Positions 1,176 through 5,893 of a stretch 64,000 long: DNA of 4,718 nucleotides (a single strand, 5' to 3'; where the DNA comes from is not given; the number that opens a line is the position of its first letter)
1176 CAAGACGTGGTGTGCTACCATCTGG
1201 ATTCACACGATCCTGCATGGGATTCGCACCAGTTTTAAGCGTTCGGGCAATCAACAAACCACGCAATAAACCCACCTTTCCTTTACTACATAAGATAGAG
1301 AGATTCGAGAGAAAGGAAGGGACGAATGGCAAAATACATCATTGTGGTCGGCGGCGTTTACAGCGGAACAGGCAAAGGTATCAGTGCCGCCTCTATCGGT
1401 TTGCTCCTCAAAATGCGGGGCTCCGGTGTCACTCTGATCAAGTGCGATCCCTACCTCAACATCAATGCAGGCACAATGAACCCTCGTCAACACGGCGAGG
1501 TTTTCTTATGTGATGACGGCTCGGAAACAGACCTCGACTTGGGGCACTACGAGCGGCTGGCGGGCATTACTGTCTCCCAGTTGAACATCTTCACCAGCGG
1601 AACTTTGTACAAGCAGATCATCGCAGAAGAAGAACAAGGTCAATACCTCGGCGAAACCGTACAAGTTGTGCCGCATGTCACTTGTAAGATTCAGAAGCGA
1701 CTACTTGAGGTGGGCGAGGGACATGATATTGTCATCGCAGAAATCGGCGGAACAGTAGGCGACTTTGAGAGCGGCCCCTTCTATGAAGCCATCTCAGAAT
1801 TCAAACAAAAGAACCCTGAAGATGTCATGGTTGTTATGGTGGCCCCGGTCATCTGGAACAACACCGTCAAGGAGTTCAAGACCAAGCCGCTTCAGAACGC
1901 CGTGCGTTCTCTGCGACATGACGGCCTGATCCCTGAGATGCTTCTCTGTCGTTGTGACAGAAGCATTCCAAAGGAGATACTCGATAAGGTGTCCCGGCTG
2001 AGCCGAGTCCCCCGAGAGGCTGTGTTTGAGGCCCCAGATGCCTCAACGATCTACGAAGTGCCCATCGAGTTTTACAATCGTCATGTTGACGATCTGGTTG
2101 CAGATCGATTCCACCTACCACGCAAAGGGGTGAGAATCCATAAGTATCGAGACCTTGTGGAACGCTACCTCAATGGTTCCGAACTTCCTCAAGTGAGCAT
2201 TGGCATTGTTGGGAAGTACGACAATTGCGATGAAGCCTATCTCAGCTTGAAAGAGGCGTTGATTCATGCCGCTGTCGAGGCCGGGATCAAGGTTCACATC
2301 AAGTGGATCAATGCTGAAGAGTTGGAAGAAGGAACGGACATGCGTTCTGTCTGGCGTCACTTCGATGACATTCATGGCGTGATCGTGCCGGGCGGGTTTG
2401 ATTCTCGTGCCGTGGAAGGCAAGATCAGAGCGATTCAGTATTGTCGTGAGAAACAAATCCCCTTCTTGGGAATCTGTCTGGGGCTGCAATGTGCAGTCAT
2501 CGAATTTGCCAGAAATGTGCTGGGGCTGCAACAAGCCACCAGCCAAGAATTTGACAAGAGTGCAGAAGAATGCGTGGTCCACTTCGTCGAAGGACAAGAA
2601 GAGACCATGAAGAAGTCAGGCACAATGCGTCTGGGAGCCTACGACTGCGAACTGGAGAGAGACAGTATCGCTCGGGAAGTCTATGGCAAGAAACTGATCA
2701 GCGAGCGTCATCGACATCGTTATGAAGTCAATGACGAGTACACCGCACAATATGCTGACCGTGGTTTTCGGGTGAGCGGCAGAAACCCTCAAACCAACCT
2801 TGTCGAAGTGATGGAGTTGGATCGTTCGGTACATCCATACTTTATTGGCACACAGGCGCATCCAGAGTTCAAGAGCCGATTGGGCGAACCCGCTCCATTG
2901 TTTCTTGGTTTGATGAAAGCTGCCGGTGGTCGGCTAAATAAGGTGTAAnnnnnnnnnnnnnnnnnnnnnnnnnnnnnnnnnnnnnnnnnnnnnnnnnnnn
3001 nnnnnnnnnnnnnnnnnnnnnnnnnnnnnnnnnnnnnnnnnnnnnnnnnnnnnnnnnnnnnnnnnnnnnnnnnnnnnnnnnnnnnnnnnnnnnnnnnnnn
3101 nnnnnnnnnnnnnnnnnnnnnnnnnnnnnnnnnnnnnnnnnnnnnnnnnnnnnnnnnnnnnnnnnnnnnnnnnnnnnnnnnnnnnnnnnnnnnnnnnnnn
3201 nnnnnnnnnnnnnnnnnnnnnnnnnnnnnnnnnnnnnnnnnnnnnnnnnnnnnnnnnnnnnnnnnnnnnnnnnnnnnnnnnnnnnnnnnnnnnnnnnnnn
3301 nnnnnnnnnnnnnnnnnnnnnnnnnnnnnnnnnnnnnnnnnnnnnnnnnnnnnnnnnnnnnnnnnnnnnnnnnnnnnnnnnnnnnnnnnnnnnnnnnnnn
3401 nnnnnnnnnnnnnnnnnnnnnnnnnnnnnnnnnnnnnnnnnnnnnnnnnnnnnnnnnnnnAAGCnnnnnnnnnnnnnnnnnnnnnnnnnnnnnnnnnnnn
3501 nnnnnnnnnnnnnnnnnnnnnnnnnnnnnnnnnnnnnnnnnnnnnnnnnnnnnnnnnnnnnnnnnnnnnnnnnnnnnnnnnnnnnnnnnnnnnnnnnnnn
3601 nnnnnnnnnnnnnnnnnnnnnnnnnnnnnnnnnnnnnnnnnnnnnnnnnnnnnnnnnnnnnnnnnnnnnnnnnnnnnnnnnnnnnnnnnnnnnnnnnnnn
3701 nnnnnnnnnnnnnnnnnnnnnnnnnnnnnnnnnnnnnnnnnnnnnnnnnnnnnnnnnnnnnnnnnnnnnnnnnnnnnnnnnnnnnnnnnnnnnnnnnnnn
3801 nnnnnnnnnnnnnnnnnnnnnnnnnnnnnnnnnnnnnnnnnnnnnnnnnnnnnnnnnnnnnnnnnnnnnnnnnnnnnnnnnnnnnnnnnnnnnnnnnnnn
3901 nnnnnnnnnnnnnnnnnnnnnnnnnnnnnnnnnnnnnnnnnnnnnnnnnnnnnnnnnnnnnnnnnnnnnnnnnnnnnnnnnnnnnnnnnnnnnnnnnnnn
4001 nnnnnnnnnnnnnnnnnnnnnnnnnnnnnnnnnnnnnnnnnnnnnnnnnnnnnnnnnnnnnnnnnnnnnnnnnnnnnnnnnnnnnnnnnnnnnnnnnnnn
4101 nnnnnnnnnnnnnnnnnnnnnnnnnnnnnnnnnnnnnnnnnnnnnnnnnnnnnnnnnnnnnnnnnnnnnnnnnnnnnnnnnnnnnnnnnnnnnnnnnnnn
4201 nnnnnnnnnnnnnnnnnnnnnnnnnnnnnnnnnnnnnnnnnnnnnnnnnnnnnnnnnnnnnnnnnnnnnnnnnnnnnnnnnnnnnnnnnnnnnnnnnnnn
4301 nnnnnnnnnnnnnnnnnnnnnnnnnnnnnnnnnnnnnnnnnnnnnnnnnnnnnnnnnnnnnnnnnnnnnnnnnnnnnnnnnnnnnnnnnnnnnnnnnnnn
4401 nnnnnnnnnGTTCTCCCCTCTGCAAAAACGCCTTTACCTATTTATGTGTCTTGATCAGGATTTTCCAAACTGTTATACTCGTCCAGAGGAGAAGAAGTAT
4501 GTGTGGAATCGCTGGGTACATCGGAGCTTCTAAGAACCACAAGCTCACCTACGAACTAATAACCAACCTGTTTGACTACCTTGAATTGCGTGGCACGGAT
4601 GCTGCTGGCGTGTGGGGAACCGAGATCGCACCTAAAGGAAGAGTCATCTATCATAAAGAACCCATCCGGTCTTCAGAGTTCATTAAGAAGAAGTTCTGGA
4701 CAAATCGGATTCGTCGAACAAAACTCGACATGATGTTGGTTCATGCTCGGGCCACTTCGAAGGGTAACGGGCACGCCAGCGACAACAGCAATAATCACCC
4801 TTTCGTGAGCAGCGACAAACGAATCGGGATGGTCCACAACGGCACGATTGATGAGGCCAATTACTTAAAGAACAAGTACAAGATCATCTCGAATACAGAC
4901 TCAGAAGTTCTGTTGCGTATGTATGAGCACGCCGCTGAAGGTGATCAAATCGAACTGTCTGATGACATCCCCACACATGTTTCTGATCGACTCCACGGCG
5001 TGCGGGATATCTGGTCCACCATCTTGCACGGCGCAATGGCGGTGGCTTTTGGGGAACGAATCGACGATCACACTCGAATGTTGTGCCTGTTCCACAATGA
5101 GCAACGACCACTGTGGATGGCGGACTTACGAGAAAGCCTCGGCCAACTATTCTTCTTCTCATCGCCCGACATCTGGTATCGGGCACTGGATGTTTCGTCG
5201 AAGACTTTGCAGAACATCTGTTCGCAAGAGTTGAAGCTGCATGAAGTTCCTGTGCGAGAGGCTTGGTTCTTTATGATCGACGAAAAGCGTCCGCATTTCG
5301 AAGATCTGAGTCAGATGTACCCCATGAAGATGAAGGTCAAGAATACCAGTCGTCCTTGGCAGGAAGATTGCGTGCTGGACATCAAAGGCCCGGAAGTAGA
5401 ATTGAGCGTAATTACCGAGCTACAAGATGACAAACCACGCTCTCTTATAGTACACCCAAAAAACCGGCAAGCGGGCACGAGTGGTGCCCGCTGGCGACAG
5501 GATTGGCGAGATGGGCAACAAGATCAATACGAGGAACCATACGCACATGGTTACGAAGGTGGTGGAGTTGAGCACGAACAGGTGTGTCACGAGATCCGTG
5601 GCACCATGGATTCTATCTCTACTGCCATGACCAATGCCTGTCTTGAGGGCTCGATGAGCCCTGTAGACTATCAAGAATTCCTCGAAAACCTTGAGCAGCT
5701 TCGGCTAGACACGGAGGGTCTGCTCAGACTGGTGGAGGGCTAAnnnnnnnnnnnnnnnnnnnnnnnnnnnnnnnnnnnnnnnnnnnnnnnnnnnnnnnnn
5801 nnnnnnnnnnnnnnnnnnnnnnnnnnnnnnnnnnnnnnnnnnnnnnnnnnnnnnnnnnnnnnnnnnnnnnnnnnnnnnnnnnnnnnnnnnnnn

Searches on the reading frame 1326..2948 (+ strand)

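Call 10: search_protein_families(library=pfam, proteins=[window:1326-2948:+], max_evalue=0.01)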
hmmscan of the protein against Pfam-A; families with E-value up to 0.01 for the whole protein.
window:1326-2948:+ (540 aa): 4 families
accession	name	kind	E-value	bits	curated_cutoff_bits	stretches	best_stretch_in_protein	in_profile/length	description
PF06418.20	CTP_synth_N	-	5.3e-98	328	26.1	1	3-264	1-265/265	CTP synthase N-terminus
PF00117.34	GATase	-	2e-36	125.9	22.8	1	304-531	5-189/190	Glutamine amidotransferase class-I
PF07722.19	Peptidase_C26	-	5.6e-06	26.7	20.5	1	369-514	97-219/219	Peptidase C26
PF01656.29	CbiA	-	0.00029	21.2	25.4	1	6-195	1-98/125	CobQ/CobB/MinD/ParA nucleotide binding domain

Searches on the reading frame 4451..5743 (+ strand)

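Call 10: search_protein_families(library=pfam, proteins=[window:4451-5743:+], max_evalue=0.01)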
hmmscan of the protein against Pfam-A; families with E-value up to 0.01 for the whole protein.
window:4451-5743:+ (430 aa): 2 families
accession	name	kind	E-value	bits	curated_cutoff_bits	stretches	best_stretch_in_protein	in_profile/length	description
PF13522.11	GATase_6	-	6.2e-12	46.1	27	1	92-163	10-82/130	Glutamine amidotransferase domain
PF13537.11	GATase_7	-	0.00012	22.5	25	1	112-163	10-66/123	Glutamine amidotransferase domain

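Call 89: search_protein_families(library=ncbifam, proteins=[window:4451-5743:+], max_evalue=0.001)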
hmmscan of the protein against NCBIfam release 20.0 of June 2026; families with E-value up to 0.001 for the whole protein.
window:4451-5743:+ (430 aa): 6 families
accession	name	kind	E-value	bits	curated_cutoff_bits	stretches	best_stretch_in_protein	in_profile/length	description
NF001484.0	PRK00331.1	subfamily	3.8e-16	58.6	381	1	17-199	1-161/601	isomerizing glutamine--fructose-6-phosphate transaminase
TIGR01135.1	glmS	equivalog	1.6e-12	46.7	418.05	1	18-165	1-139/607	glutamine--fructose-6-phosphate transaminase (isomerizing)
TIGR01134.1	purF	equivalog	5e-09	36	350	1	18-185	1-156/432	amidophosphoribosyltransferase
TIGR01536.1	asn_synth_AEB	equivalog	3.8e-06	26.2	267.1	1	18-162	1-113/517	asparagine synthase (glutamine-hydrolyzing)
NF006949.0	PRK09431.1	equivalog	5.3e-05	21.9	499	0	112-161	57-110/554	asparagine synthase B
TIGR03104.1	trio_amidotrans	equivalog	0.00017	19.9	570.1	0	113-160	58-110/589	N-acetylglutaminylglutamine amidotransferase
